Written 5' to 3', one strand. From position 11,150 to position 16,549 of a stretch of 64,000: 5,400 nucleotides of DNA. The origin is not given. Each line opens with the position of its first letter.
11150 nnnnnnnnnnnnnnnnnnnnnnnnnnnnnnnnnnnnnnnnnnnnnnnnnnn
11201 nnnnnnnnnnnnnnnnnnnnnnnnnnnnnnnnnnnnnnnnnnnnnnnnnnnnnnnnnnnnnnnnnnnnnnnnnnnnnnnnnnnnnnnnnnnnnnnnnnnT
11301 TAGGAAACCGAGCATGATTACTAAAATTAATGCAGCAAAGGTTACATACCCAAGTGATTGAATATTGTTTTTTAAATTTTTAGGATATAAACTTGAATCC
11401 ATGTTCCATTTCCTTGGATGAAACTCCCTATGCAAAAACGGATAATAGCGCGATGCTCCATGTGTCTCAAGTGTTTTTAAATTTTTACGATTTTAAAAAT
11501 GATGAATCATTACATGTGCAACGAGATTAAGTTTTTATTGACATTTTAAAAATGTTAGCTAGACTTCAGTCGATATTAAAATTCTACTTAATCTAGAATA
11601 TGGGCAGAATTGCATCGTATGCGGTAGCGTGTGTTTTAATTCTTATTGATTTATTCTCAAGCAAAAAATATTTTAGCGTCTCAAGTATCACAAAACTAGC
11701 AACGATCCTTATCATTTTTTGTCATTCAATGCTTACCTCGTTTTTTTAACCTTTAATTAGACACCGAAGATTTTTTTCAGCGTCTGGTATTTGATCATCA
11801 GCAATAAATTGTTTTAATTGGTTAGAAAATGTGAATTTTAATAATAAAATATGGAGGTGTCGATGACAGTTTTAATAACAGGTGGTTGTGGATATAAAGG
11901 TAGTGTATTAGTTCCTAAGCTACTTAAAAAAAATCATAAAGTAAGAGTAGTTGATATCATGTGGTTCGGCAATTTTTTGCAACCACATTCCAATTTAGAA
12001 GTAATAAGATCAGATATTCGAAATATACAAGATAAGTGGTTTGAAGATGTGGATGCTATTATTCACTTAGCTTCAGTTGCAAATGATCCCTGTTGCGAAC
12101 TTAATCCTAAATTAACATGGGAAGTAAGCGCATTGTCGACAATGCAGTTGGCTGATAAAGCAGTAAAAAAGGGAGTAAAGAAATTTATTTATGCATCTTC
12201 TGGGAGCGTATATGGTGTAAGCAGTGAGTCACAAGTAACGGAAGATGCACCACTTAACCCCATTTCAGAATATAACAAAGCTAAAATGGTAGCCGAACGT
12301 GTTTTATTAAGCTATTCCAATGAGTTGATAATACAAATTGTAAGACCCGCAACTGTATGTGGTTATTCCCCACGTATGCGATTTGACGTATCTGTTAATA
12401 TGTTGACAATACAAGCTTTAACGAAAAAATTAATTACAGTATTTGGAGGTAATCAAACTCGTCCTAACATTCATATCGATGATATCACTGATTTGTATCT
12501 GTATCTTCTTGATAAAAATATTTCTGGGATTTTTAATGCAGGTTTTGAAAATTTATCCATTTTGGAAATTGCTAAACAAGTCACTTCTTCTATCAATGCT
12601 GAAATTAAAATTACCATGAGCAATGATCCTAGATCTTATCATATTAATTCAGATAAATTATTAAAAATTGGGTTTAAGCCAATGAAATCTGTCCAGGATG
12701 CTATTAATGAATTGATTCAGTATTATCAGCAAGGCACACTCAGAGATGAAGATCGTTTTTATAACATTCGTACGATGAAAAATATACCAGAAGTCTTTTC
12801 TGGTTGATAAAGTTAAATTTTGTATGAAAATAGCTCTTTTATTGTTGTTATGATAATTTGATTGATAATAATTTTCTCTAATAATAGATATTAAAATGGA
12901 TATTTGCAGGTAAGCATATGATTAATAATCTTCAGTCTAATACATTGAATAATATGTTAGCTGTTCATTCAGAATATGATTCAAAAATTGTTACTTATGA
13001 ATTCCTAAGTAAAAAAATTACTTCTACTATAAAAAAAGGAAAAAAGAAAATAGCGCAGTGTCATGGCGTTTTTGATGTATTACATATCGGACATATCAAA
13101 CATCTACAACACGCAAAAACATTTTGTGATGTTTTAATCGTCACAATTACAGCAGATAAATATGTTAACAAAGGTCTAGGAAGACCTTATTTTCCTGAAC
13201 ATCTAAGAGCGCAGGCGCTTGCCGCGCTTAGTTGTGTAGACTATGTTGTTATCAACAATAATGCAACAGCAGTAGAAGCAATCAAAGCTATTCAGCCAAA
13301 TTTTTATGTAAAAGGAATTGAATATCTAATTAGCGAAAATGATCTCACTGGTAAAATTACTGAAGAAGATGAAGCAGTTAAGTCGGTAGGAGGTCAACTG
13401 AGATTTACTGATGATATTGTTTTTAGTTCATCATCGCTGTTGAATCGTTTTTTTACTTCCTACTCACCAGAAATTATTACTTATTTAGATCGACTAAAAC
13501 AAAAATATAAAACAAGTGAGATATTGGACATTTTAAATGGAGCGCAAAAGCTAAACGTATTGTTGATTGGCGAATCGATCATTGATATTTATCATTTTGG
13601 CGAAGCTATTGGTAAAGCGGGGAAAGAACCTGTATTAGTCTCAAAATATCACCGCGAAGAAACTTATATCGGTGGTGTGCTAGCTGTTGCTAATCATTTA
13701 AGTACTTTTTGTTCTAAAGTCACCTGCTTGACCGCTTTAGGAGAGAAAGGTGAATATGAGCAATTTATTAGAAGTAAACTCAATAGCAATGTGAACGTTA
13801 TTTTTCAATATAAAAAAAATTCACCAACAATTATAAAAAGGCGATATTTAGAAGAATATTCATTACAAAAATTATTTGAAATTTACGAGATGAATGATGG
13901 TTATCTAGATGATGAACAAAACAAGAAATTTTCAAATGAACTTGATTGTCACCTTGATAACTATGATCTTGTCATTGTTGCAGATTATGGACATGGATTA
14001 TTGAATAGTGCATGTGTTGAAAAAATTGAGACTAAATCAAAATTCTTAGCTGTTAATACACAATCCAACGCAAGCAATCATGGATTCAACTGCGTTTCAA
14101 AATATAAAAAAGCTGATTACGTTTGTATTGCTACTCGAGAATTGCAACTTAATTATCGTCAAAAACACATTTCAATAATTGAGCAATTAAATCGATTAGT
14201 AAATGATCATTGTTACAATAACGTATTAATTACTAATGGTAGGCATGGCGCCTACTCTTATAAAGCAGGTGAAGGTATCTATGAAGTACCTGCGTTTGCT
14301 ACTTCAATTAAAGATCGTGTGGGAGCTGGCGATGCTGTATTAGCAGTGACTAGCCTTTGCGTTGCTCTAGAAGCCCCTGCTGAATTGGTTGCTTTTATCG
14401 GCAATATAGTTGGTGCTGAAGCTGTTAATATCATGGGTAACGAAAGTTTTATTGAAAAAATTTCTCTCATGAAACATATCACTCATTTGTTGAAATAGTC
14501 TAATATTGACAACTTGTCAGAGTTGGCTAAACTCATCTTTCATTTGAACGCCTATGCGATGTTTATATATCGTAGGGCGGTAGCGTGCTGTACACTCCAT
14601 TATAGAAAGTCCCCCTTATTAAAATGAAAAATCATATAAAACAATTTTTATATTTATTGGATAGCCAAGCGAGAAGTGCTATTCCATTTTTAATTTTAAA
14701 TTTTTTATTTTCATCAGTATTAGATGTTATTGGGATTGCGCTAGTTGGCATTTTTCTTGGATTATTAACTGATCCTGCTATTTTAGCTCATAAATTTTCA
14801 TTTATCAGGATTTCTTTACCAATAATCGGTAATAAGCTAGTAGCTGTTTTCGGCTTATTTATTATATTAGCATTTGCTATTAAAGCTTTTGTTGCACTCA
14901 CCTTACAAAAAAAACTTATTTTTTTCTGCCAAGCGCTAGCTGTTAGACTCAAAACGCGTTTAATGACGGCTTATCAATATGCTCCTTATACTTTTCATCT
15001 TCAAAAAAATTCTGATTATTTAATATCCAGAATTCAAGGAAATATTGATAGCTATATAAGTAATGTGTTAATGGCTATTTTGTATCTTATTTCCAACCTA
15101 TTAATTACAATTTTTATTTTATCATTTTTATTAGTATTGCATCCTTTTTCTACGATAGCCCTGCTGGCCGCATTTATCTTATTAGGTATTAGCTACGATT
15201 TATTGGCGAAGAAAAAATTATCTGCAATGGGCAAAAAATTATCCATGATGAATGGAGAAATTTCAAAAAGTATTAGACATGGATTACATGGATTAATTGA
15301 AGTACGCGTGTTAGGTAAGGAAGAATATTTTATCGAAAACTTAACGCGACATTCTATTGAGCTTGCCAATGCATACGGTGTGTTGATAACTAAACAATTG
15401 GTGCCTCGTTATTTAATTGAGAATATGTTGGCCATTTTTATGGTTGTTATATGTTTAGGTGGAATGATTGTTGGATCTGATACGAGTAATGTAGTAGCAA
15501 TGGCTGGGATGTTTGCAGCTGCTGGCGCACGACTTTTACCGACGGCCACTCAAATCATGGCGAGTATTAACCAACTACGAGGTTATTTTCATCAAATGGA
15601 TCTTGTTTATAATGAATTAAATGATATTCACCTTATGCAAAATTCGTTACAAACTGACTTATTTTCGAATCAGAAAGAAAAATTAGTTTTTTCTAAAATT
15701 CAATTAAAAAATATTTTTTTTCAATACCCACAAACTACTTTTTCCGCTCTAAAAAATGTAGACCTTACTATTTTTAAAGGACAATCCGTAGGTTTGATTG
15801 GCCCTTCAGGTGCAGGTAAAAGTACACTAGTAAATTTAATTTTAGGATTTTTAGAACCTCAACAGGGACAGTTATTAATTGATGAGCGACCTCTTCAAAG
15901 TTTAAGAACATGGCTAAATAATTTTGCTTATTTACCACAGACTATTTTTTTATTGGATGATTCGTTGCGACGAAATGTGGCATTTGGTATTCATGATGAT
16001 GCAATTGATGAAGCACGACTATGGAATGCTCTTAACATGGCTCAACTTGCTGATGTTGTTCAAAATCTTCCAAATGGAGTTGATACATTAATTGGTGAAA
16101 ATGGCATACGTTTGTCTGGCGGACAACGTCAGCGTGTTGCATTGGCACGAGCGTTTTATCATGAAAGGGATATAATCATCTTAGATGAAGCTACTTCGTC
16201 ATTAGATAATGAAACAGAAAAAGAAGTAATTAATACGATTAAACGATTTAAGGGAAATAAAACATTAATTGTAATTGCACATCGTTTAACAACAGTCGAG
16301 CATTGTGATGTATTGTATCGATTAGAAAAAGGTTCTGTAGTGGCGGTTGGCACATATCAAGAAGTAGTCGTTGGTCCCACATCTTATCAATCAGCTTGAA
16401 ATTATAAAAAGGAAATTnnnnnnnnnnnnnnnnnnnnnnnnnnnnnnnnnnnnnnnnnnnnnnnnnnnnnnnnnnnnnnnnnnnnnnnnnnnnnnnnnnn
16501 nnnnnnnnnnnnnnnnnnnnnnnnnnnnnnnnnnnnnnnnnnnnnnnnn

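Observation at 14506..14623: Exact ops element in a short leader, behind a near-consensus promoter, heading a ~50-kb operon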

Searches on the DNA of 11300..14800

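Call 8: search_rna_families(source=window, start=11300, end=14800, threshold=evalue, max_evalue=10, show_alignments=5)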
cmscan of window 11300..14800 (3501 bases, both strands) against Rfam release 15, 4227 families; matches with E-value up to 10: 11.
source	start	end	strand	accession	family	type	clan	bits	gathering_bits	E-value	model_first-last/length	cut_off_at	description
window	11632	11716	-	RF03095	RAGATH-17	Gene; sRNA;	-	25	102.3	4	1-96/96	no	RAGATH-17 RNA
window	12742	12800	+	RF01644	ceN59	Gene; snRNA; snoRNA; HACA-box;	-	23.4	50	1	69-129/137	no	Caenorhabditis snoRNA ceN59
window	11988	12054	+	RF02408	snoR124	Gene; snRNA; snoRNA; CD-box;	-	21.9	70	4.7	1-77/77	no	Small nucleolar RNA snoR124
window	12642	12738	-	RF00479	snosnR71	Gene; snRNA; snoRNA; CD-box;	CL00051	20.9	60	5.9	1-97/97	no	Small nucleolar RNA snR71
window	14465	14544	-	RF00494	snoU2_19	Gene; snRNA; snoRNA; CD-box;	-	20.9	39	9.9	1-80/80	no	Small nucleolar RNA U2-19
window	11488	11554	+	RF00332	snoZ266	Gene; snRNA; snoRNA; CD-box;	-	19.7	43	4.3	1-90/90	no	Small nucleolar RNA Z266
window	11344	11416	-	RF00063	SscA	Gene;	-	19.6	60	6.6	1-96/96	no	SscA RNA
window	11494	11548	+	RF01209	snR76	Gene; snRNA; snoRNA; CD-box;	CL00071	18.7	55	2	1-101/101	no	Small nucleolar RNA snR76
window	13361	13436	+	RF01526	ceN106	Gene; snRNA; snoRNA; CD-box;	-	18.5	60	2.7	1-77/77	no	C. elegans snoRNA ceN106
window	13355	13428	+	RF00284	SNORD74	Gene; snRNA; snoRNA; CD-box;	CL00069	18.3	41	1.4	1-80/80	no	Small nucleolar RNA SNORD74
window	11597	11657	-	RF01089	PK-repBA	Cis-reg;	-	15.4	45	5.9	1-124/124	no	Pseudoknot of the regulatory region of the repBA gene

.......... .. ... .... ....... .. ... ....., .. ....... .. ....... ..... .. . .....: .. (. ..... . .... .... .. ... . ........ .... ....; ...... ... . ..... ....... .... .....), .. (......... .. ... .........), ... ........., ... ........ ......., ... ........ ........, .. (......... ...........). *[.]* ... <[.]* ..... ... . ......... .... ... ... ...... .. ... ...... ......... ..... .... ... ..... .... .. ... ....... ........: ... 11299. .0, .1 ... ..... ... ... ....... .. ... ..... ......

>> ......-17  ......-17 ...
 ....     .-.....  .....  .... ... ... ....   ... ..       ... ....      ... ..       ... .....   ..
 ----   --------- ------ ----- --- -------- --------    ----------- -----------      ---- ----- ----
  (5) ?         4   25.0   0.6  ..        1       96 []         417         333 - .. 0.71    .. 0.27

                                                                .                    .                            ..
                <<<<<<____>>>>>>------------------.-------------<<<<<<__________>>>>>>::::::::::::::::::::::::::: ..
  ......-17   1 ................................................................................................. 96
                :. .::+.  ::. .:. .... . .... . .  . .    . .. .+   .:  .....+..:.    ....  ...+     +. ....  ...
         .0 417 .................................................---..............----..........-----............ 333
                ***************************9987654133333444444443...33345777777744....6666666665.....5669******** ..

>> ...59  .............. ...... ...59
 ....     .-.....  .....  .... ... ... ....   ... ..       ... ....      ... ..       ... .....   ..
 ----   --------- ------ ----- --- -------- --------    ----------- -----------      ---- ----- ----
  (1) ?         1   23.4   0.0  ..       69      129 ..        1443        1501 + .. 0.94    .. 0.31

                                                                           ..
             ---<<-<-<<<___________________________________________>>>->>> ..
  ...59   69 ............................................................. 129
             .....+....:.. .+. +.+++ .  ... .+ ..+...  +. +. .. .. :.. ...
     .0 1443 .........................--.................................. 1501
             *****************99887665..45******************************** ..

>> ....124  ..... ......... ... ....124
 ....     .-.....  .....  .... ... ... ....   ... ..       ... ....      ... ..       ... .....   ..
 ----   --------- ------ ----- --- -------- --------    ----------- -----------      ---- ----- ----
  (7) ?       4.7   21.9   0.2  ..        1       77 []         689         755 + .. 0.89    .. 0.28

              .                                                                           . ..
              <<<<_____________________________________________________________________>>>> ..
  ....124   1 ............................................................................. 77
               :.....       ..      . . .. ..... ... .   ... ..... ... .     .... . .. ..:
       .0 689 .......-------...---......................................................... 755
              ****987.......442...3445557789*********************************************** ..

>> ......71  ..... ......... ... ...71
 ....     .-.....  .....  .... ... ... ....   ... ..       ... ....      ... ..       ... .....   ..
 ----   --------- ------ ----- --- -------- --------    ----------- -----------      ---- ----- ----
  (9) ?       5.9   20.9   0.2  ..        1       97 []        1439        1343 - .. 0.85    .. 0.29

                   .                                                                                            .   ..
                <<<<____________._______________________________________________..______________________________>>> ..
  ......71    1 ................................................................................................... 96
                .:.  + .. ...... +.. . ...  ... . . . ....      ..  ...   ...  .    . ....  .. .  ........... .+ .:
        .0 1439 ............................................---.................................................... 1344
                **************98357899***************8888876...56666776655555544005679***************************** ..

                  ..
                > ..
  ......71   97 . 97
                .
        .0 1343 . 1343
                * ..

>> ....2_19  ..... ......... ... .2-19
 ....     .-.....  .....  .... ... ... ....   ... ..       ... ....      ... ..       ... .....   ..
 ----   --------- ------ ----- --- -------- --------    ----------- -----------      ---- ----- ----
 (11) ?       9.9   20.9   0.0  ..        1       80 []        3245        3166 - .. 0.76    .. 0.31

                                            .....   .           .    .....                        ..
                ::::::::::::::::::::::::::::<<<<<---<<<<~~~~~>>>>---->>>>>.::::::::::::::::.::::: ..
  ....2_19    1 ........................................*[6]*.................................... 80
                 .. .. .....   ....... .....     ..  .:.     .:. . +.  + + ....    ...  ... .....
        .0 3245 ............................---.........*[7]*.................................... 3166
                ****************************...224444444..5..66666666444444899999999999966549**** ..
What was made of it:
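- On JUMPstart RNA motif (Rfam RF01707): No hit at E<=10 over 11300-14800 (call 8).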

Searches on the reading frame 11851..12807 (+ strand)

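Call 10: search_protein_families(library=pfam, proteins=[window:11851-12807:+])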
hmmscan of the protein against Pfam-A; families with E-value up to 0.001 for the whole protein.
window:11851-12807:+ (318 aa): 8 families
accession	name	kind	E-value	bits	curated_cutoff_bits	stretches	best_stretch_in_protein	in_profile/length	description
PF01370.27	Epimerase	-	7.2e-37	127.5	20.9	1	7-231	1-240/240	NAD dependent epimerase/dehydratase family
PF16363.11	GDP_Man_Dehyd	-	2.4e-24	86.9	27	1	8-260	1-278/332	GDP-mannose 4,6 dehydratase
PF01073.25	3Beta_HSD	-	5.1e-17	62.2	22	1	8-171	1-183/280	3-beta hydroxysteroid dehydrogenase/isomerase family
PF04321.23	RmlD_sub_bind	-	2.7e-15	56.6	27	1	5-251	1-234/287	RmlD substrate binding domain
PF07993.18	NAD_binding_4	-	1.1e-09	38.2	20.1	1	62-175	84-213/258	Male sterility protein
PF02719.21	Polysacc_synt_2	-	1.1e-08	35.1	20.2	1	7-248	1-247/293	Polysaccharide biosynthesis protein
PF13460.12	NAD_binding_10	-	2.5e-07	31.2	27.2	1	11-168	1-145/184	NAD(P)H-binding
PF05368.20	NmrA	-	2.1e-05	24.7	27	1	6-119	4-109/298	NmrA-like family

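Call 11: search_protein_families(library=ncbifam, proteins=[window:11851-12807:+])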
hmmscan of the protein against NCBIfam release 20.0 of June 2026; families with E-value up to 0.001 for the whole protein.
window:11851-12807:+ (318 aa): 28 families (the best 25 are shown)
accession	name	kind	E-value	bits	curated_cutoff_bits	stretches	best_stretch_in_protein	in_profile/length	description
TIGR01179.1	galE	equivalog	1.3e-27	96.6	262.3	1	7-258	2-285/332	UDP-glucose 4-epimerase GalE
TIGR02197.1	heptose_epim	equivalog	4e-23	82.1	274.6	1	7-292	1-313/316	ADP-glyceromanno-heptose 6-epimerase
TIGR04180.1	EDH_00030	hypoth_equivalog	2.1e-22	79.6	475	1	7-258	1-266/297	NAD-dependent 4,6-dehydratase LegB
TIGR01181.1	dTDP_gluc_dehyt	equivalog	1.6e-19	70.2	365.1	1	7-294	2-313/321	dTDP-glucose 4,6-dehydratase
TIGR01214.1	rmlD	equivalog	5.9e-16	58.4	224.05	1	6-252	1-230/285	dTDP-4-dehydrorhamnose reductase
TIGR03466.1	HpnA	hypoth_equivalog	2.8e-15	56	367.65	1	5-244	1-242/327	hopanoid-associated sugar epimerase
NF043036.1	ErythonDh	equivalog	4.3e-15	55.7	325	1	5-157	1-165/321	D-erythronate dehydrogenase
NF007956.0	PRK10675.1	subfamily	1e-10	41.3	394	1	5-153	1-161/338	UDP-glucose 4-epimerase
NF052578.1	StrlDmthSdmBMthl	equivalog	3.6e-10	40.1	600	1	5-172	1-172/328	sterol demethylase protein SdmB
TIGR01777.1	yfcH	hypoth_equivalog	4.3e-10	39.7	207.35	1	7-133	1-128/292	TIGR01777 family oxidoreductase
TIGR03589.1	PseB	equivalog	6.2e-10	38.5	407.75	1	4-251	4-247/324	UDP-N-acetylglucosamine 4,6-dehydratase (inverting)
NF008360.0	PRK11150.1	equivalog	1.5e-09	37.6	452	1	7-243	2-249/310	ADP-glyceromanno-heptose 6-epimerase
NF008872.0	PRK11908.1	equivalog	2.9e-09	36.4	294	1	5-247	2-270/349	bifunctional UDP-4-keto-pentose/UDP-xylose synthase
TIGR01746.1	Thioester-redct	subfamily_domain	1.2e-08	34.6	213.35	1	65-173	87-199/371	thioester reductase domain-containing protein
NF041015.1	UDPsulfquin_syn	equivalog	4.7e-08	32.4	575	1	178-291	235-362/384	UDP-sulfoquinovose synthase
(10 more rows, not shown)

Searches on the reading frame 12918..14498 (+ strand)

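Call 10: search_protein_families(library=pfam, proteins=[window:12918-14498:+])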
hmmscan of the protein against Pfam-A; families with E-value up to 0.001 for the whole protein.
window:12918-14498:+ (526 aa): 2 families
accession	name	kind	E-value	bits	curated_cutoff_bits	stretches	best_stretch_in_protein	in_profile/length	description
PF00294.29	PfkB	-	6.5e-18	65.5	25.8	1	213-507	3-294/302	pfkB family carbohydrate kinase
PF01467.32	CTP_transf_like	-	9.8e-12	45.7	21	1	49-173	3-128/133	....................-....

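Call 11: search_protein_families(library=ncbifam, proteins=[window:12918-14498:+])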
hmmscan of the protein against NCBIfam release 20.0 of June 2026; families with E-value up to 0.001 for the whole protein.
window:12918-14498:+ (526 aa): 19 families
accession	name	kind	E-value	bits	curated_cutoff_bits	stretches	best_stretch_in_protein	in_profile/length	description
NF008454.0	PRK11316.1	equivalog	6.2e-48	163.6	521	2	8-160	306-452/475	bifunctional D-glycero-beta-D-manno-heptose-7-phosphate kinase/D-glycero-beta-D-manno-heptose 1-phosphate adenylyltransferase HldE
TIGR02198.1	rfaE_dom_I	equivalog_domain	1.7e-33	116.1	345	1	209-510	5-304/315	D-glycero-beta-D-manno-heptose-7-phosphate kinase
TIGR02199.1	rfaE_dom_II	equivalog_domain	7.2e-30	103.7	181.5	1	35-167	3-130/144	D-glycero-beta-D-manno-heptose 1-phosphate adenylyltransferase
TIGR00125.1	cyt_tran_rel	domain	1e-10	41.6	27.7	1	48-109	4-64/65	adenylyltransferase/cytidyltransferase family protein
TIGR01518.1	g3p_cytidyltrns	equivalog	1.8e-09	37.8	165.4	1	49-116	4-71/125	glycerol-3-phosphate cytidylyltransferase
TIGR03168.1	1-PFK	subfamily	5.6e-08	32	216.4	1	420-507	201-286/305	hexose kinase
TIGR03828.1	pfkB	equivalog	3.2e-07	29.7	292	1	420-508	201-288/305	1-phosphofructokinase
NF041164.1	NucKinThplmales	equivalog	7.4e-07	28.6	450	1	417-520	183-289/295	nucleoside kinase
NF001985.0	PRK00777.1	subfamily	2.1e-05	24.6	104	1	50-102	11-63/157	pantetheine-phosphate adenylyltransferase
TIGR04382.1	myo_inos_iolC_N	equivalog_domain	4.2e-05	23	300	1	417-504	205-291/309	5-dehydro-2-deoxygluconokinase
TIGR02152.1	D_ribokin_bact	equivalog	7.1e-05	22.3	299.65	1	399-509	176-287/298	ribokinase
NF006957.1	PRK09434.1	equivalog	9e-05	22.1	450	1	396-477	177-255/302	fructokinase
NF041332.1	KDG_KDGal_kin_Halo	equivalog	0.00018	21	440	1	399-475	190-264/320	bifunctional 2-dehydro-3-deoxygluconokinase/2-dehydro-3-deoxygalactonokinase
NF007321.0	PRK09813.1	equivalog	0.00019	21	247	1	250-477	22-229/261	fructoselysine 6-kinase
NF040938.1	KDG_KDGal_kin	equivalog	0.00025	20.3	400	1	423-486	205-266/305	bifunctional 2-dehydro-3-deoxygluconokinase/2-dehydro-3-deoxygalactonokinase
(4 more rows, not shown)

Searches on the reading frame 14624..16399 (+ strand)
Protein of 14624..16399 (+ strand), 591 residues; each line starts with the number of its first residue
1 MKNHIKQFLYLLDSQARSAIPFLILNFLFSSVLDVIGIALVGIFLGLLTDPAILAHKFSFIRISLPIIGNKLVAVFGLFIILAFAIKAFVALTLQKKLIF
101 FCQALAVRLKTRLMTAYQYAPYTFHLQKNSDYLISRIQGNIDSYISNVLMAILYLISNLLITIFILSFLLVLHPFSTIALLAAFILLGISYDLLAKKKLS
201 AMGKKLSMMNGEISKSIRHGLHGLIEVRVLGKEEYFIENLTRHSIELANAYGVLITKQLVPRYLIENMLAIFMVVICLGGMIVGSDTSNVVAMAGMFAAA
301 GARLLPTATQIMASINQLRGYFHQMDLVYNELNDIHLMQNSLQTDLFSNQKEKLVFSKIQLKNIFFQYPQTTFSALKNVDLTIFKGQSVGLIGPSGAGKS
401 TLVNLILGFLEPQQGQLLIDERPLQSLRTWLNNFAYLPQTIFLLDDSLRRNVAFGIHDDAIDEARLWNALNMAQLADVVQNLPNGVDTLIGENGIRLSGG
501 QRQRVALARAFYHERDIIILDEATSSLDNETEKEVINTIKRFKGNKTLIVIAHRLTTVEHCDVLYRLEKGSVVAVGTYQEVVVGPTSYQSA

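Call 10: search_protein_families(library=pfam, proteins=[window:14624-16399:+])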
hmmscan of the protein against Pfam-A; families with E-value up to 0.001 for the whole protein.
window:14624-16399:+ (591 aa): 5 families
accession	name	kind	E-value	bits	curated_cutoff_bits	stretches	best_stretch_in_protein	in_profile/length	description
PF00005.33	ABC_tran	-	1.6e-31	110.2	25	1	376-525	1-137/137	ABC transporter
PF02463.25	SMC_N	-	6.7e-10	39.2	40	1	385-569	23-213/220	RecF/RecN/SMC N terminal domain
PF03193.22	RsgA_GTPase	-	1.6e-05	25.2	30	1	371-410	92-130/174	RsgA GTPase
PF00664.28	ABC_membrane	-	2.7e-05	24.4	28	1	28-283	5-250/274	ABC transporter transmembrane region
PF13401.12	AAA_22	-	0.00029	21.6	27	0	389-544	8-109/130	AAA domain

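Call 11: search_protein_families(library=ncbifam, proteins=[window:14624-16399:+])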
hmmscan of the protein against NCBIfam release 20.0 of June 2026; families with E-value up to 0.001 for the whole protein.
window:14624-16399:+ (591 aa): 189 families (the best 25 are shown)
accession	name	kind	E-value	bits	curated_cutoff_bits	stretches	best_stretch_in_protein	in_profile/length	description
NF050066.1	LPSTprtrPglK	equivalog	1.1e-84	284.9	1000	1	5-570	2-558/558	BC-type lipopolysaccharide transporter PglK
TIGR02203.1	MsbA_lipidA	equivalog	9.7e-83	278.6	602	1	39-582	19-556/572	lipid A export permease/ATP-binding protein MsbA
NF045513.1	HepA_fam_ABC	equivalog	2e-77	261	725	1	25-582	41-596/610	heterocyst formation ABC transporter subunit HepA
TIGR02857.1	CydD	equivalog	3.2e-66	224.4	435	1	80-565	50-527/529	thiol reductant ABC exporter subunit CydD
TIGR03375.1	type_I_sec_LssB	subfamily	9.4e-66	222.5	693.1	1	159-582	273-689/696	type I secretion system permease/ATPase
TIGR03796.1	NHLM_micro_ABC1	equivalog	1e-65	222.3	853.3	1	48-589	166-706/710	NHLP family bacteriocin export ABC transporter peptidase/permease/ATPase subunit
TIGR02204.1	MsbA_rel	hypoth_equivalog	4.5e-64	217.1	780.4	1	122-585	106-565/576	ABC transporter, permease/ATP-binding protein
NF008381.0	PRK11176.1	equivalog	9.1e-64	215.8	867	1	70-586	61-570/582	lipid A ABC transporter ATP-binding protein/permease MsbA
TIGR02868.1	CydC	equivalog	4.5e-61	207.1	329.05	1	133-555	112-530/530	thiol reductant ABC exporter subunit CydC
NF008364.0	PRK11160.1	equivalog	6.2e-60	203.4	630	1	127-589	114-569/575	heme ABC transporter ATP-binding protein/permease CydC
TIGR03797.1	NHLM_micro_ABC2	equivalog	1e-58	199.5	709.4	1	34-582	137-672/686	NHLP bacteriocin export ABC transporter permease/ATPase subunit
TIGR01846.1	type_I_sec_HlyB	subfamily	1.6e-56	192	725.55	1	356-587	453-684/694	type I secretion system permease/ATPase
TIGR00958.1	3a01208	subfamily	2e-56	191.7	874.6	1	350-589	470-708/711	antigen peptide transporter 2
NF010178.0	PRK13657.1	equivalog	3.1e-56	191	733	1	73-583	62-558/588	glucan ABC transporter ATP-binding protein/ permease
TIGR01193.1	bacteriocin_ABC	subfamily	1.2e-53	182.7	523.85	1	60-583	182-697/708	peptide cleavage/export ABC transporter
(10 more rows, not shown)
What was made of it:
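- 14624..16399 (+): First gene: a PglK/MsbA-like ABC exporter (probable flippase for lipid-linked glycan). NCBIfam PglK E 1e-84 and MsbA E 1e-82, both below their equivalog cut-offs; Pfam ABC_tran and ABC_membrane (calls 10, 11).
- Checked: The ORF 14624-16399 is a PglK/MsbA-type ABC exporter (calls 10, 11).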

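Call 12: find_encoding_contigs(protein=window:14624-16399:+, flank=10000, max_places=10)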
Protein window:14624-16399:+ (591 aa): no gene with exactly this product is on record in the collection.
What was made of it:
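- Tried and rejected: The exporter is not on record (call 12).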
